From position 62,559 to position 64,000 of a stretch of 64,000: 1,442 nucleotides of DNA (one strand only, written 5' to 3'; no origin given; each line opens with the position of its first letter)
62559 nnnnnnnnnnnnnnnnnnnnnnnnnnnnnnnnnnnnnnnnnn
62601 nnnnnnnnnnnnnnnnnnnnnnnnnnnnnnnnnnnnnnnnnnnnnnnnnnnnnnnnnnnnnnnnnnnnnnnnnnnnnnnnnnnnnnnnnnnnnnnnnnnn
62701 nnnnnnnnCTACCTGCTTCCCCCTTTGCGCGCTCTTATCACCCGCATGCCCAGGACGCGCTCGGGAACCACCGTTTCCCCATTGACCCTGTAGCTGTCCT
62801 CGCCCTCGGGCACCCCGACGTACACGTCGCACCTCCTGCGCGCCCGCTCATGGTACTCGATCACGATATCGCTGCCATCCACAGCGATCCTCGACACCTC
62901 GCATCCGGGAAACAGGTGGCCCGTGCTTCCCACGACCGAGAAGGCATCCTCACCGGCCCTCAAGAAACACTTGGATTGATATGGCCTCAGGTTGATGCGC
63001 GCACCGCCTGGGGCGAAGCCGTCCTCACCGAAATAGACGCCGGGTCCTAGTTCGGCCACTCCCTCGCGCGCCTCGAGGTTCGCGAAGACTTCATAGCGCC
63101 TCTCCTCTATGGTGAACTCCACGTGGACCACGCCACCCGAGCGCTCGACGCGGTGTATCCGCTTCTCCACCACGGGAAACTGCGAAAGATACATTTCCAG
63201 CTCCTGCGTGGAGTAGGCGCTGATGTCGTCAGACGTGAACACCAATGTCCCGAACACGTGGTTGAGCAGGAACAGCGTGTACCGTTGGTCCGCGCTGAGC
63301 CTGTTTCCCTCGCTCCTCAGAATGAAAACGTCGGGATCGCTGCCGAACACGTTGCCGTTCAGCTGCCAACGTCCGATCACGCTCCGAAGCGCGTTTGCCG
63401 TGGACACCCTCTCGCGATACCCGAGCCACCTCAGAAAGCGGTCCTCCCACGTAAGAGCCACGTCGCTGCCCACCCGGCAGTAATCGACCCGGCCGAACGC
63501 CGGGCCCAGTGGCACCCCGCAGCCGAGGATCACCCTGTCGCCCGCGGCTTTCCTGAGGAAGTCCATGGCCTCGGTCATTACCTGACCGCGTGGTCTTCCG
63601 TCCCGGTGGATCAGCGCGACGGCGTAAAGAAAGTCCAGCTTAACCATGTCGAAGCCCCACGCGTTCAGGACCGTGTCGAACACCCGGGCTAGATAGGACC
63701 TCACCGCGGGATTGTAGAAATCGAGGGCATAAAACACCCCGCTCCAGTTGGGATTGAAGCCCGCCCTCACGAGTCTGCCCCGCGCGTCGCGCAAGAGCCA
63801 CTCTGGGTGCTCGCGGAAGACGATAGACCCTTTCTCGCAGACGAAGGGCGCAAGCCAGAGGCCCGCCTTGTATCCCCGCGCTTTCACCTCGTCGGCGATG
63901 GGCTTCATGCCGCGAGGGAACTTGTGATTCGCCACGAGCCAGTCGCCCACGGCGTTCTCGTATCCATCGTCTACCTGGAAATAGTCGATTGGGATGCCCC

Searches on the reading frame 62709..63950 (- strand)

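Call 38: search_protein_families(library=pfam, proteins=[window:62709-63950:-], max_evalue=0.00001)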
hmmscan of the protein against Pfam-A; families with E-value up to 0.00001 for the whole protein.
window:62709-63950:- (413 aa): 1 family
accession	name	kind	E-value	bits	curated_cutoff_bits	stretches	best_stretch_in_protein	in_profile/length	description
PF02065.24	Melibiase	-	1.2e-15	57.8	27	1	1-111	92-195/347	Melibiase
